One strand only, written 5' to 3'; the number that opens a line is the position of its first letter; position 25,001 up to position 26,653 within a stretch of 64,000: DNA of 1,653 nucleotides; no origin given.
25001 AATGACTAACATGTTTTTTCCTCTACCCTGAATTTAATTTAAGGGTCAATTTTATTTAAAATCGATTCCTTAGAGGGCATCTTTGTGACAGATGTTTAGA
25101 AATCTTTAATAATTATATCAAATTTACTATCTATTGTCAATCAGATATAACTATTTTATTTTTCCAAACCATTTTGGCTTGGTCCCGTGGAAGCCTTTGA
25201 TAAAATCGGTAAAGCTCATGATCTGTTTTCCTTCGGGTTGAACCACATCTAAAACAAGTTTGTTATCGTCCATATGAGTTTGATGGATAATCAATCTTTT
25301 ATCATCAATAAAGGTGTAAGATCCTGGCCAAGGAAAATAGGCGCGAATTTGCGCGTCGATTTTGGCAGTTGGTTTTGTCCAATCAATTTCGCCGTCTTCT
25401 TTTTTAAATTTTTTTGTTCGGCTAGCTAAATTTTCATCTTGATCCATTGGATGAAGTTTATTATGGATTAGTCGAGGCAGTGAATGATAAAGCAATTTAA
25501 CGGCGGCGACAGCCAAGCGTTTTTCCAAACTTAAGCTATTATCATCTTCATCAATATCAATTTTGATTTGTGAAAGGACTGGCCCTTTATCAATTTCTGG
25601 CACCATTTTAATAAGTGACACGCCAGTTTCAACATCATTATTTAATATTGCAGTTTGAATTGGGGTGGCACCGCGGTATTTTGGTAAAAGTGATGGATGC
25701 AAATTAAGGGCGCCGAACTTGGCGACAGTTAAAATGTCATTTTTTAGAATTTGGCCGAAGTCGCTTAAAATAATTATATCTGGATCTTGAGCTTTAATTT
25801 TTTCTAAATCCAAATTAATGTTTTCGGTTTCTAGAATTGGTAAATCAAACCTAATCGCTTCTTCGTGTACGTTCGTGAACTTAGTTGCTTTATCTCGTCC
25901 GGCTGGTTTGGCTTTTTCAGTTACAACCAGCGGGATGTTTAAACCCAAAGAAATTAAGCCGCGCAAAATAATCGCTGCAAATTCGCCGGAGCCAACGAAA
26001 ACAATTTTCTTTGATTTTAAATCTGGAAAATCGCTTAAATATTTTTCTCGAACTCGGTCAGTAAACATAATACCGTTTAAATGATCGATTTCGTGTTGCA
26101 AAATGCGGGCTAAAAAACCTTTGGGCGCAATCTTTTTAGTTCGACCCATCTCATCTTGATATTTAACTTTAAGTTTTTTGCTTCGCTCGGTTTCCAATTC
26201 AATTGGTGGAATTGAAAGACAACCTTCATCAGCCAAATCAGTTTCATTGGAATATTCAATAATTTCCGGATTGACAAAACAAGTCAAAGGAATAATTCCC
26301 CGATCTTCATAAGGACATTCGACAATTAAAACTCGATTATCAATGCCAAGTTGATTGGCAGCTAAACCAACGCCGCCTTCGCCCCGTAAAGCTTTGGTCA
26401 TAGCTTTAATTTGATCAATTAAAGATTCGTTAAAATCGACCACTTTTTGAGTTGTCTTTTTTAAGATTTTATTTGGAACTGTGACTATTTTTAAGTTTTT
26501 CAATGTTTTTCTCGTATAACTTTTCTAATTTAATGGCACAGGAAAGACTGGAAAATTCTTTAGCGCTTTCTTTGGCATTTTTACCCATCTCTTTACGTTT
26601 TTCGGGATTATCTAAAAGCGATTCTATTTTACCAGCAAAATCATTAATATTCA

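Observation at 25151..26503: Single-gene fusion of peptide deformylase and methionyl-tRNA formyltransferase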

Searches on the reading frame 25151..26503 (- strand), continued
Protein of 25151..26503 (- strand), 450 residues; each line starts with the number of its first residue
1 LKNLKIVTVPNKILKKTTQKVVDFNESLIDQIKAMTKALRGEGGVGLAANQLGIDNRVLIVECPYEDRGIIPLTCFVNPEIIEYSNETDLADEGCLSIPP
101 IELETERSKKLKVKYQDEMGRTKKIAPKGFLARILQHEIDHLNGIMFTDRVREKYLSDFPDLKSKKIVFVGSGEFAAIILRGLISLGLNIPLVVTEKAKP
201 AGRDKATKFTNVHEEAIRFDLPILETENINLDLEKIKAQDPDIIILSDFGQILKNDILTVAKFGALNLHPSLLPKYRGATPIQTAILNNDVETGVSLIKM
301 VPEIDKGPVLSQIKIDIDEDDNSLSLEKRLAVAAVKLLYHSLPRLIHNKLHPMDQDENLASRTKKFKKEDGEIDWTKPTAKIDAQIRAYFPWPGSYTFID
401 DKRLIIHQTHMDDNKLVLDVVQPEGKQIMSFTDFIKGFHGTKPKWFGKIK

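Call 35: list_cluster_members(proteins=[P0121, P0122, P0123, P0124, P0132, P0138, P0148, P0152, P0154, P0178])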
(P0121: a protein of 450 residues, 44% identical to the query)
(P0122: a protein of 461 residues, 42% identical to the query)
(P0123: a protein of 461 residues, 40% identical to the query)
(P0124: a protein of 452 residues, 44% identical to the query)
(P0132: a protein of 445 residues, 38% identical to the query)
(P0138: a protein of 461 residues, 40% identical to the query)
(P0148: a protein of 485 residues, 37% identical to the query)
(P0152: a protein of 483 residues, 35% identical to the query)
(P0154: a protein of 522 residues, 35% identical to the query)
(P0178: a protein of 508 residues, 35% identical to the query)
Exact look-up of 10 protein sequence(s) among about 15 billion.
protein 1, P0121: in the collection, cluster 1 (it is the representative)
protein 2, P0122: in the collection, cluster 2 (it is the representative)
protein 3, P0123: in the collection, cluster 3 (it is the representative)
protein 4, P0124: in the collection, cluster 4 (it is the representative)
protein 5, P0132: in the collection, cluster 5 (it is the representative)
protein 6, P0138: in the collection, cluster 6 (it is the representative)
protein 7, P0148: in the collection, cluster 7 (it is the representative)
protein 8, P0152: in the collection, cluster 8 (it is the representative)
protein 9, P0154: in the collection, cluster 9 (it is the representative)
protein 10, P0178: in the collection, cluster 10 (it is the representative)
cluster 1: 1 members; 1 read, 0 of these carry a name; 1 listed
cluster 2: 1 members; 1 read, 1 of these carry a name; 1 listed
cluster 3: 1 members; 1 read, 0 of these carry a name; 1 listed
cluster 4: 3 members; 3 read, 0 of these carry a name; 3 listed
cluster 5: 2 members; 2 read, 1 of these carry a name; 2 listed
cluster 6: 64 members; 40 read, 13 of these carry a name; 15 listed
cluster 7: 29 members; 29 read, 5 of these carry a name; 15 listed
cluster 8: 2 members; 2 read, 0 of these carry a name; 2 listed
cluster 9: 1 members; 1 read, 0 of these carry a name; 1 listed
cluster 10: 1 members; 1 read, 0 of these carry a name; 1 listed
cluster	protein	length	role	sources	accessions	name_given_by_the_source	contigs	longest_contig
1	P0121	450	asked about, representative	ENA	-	-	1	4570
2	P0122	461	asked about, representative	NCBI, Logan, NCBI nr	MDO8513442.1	MAG: methionyl-tRNA formyltransferase [bacterium] | methionyl-tRNA formyltransferase [bacterium]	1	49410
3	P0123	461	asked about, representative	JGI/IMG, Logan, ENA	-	-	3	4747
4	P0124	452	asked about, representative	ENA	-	-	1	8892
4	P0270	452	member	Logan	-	-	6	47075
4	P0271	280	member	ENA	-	-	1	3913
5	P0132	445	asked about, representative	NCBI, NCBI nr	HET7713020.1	MAG TPA: methionyl-tRNA formyltransferase [Patescibacteria group bacterium] | methionyl-tRNA formyltransferase [Patescibacteria group bacterium]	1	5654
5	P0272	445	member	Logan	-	-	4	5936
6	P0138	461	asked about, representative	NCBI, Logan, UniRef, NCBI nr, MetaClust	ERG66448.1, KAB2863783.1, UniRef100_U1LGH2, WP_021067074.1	MAG: methionyl-tRNA formyltransferase [Exiguobacterium chiriqhucha] | Multifunctional fusion protein n=2 Tax=Bacillales Family XII. Incertae Sedis TaxID=539742 ... | methionyl-tRNA formyltransferase [Exiguobacterium chiriqhucha]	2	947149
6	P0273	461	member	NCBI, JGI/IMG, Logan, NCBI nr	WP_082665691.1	methionyl-tRNA formyltransferase | methionyl-tRNA formyltransferase [Exiguobacterium sp. s36]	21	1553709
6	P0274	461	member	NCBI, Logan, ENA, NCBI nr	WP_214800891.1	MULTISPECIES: methionyl-tRNA formyltransferase [unclassified Exiguobacterium]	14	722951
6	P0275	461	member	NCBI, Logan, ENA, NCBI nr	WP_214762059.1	methionyl-tRNA formyltransferase [Exiguobacterium sp. s146]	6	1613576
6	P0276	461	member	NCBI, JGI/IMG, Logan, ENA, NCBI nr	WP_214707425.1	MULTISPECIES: methionyl-tRNA formyltransferase [unclassified Exiguobacterium]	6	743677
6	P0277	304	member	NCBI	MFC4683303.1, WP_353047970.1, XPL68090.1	methionyl-tRNA formyltransferase [Exiguobacterium mexicanum]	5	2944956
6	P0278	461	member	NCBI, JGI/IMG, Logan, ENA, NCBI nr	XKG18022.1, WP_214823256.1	methionyl-tRNA formyltransferase [Exiguobacterium aurantiacum] | methionyl-tRNA formyltransferase | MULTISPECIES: methionyl-tRNA formyltransferase [unclassified Exiguobacterium]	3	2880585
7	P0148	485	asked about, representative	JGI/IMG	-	methionyl-tRNA formyltransferase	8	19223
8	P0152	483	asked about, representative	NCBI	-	-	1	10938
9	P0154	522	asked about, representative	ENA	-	-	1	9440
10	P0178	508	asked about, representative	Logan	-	-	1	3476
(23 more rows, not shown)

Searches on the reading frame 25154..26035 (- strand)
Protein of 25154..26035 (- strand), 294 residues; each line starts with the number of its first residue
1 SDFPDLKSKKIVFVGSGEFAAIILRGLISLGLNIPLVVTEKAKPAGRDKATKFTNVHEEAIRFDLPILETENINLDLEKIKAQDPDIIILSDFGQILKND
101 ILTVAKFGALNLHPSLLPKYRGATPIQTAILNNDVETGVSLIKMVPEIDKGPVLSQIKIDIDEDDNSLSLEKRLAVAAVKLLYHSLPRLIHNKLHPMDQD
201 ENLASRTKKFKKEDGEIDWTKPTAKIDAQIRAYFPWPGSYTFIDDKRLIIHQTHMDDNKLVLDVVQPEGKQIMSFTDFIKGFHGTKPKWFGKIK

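Call 12: search_solved_structures(query=window:25154-26035:-, show_alignments=5, max_evalue=1e-30)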
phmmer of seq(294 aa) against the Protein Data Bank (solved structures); distinct sequences matched with E-value up to 1e-30: 12.
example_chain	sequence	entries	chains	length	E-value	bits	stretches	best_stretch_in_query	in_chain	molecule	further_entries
4iqf_A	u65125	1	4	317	2.3e-49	171.2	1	10-243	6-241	Methionyl-tRNA formyltransferase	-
5uai_A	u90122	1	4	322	1.1e-40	142.7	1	9-248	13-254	Methionyl-tRNA formyltransferase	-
3tqq_A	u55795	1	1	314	1.4e-40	142.3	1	8-259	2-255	Methionyl-tRNA formyltransferase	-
3q0i_A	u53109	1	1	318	2.6e-37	131.6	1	8-256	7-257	Methionyl-tRNA formyltransferase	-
1fmt_A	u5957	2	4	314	6.5e-37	130.3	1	8-249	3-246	METHIONYL-TRNA FMET FORMYLTRANSFERASE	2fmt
5j63_A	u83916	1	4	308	5.5e-35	124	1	17-253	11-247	Bifunctional polymyxin resistance protein ArnA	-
6pih_A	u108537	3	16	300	5.8e-35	123.9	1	17-253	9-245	Bifunctional polymyxin resistance protein ArnA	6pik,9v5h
1yrw_A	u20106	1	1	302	6e-35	123.9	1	17-253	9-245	protein ArnA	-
2bln_A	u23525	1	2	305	6.2e-35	123.8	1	17-253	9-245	PROTEIN YFBG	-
1z7e_A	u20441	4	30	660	4.2e-34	121.1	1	17-253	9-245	protein ArnA | Bifunctional polymyxin resistance protein ArnA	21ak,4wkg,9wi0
3r8x_A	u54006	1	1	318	4.4e-34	121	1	8-253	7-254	Methionyl-tRNA formyltransferase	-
8gjh_A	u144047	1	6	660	7.6e-32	113.7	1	25-255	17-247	Bifunctional polymyxin resistance protein ArnA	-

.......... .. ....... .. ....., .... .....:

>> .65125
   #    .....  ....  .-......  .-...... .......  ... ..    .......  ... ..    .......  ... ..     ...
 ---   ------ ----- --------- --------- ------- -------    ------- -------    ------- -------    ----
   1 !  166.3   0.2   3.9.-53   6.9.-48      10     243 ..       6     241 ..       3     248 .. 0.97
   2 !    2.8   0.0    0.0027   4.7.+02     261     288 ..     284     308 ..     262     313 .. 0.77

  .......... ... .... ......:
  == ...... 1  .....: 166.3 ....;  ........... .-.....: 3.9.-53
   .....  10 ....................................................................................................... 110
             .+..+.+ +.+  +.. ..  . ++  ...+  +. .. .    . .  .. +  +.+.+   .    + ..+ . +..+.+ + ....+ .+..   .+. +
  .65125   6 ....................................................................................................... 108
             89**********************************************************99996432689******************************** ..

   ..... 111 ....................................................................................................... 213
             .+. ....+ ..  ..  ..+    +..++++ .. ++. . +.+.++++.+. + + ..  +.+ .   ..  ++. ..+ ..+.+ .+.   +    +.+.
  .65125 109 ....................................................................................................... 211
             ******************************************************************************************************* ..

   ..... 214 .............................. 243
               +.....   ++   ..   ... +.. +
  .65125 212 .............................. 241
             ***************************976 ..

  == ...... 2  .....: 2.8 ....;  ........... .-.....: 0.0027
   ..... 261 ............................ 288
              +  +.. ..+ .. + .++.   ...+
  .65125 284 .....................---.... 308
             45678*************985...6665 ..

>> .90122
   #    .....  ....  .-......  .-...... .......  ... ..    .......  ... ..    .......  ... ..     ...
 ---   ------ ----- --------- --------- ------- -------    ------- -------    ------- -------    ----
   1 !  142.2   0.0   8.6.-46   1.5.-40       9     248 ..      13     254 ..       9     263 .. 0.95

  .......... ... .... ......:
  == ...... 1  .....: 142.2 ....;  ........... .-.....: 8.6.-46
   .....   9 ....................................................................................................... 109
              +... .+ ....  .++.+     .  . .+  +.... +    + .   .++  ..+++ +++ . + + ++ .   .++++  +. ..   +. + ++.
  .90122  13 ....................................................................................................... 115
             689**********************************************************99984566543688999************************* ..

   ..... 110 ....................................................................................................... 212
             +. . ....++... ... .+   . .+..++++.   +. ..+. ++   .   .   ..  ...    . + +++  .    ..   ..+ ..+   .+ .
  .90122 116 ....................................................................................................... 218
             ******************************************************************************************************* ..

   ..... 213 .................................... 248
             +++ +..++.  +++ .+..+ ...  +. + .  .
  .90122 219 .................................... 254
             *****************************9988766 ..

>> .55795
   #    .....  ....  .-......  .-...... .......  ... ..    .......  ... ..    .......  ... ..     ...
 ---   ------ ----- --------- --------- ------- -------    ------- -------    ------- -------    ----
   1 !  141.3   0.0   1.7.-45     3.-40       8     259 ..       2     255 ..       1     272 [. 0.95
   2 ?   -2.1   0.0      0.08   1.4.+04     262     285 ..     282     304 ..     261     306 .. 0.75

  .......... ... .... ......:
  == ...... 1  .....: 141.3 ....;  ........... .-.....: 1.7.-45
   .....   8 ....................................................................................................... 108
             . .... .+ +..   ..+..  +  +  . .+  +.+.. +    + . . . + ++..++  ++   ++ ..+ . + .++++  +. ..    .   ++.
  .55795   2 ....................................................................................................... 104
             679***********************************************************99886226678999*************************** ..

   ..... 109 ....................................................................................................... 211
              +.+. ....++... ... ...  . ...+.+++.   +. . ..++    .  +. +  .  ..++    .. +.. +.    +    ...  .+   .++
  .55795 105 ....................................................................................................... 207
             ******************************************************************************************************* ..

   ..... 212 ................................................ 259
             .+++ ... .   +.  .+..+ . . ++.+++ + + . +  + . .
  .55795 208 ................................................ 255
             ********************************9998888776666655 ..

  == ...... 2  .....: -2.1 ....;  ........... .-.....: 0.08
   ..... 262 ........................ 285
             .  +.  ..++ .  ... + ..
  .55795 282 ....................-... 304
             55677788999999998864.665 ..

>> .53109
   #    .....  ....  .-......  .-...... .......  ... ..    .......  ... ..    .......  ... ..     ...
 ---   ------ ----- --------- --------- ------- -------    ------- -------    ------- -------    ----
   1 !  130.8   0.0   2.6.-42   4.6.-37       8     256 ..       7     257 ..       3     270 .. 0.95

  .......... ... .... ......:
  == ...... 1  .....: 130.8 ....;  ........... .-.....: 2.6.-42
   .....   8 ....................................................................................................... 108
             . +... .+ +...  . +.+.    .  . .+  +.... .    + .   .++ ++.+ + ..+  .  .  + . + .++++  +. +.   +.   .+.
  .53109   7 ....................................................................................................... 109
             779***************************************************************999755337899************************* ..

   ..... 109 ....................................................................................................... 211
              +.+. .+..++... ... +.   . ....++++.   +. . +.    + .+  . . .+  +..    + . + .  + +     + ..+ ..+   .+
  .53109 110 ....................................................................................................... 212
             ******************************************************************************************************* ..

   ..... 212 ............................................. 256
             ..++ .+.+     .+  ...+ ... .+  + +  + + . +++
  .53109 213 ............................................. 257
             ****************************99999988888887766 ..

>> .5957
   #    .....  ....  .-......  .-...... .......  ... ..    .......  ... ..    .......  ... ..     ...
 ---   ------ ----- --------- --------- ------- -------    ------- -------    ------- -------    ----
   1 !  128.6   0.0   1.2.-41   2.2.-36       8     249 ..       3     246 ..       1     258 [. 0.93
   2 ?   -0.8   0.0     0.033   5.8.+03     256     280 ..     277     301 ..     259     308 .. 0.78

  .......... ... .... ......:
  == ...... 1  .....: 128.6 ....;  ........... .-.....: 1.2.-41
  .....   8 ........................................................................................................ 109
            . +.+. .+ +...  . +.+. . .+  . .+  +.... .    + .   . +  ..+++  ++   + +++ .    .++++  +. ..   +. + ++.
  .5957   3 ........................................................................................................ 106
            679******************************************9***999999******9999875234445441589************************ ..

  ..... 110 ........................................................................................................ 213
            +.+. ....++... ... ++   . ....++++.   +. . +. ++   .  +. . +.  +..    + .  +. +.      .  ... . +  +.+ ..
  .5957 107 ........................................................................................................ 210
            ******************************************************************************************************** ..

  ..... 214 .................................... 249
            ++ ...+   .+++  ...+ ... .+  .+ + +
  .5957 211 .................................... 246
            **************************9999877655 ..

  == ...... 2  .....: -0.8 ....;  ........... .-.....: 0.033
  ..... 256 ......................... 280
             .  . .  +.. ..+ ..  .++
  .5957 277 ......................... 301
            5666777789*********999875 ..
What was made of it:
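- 25151..25468 (-): Fmt C-terminal domain, shortened (residues 346-450), plus the stop codon. About 25-30 residues corresponding to E. coli 247-276 are absent (call 12).
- On Methionyl-tRNA formyltransferase (NCBIfam TIGR00460; Pfam PF00551 + PF02911): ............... aligns with E. coli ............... (call 12). About 25-30 residues are missing relative to E. coli (call 12).
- Closest known: Canonical separate def and fmt genes. Different: The Fmt C-terminal domain lacks about 25-30 residues (call 12).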
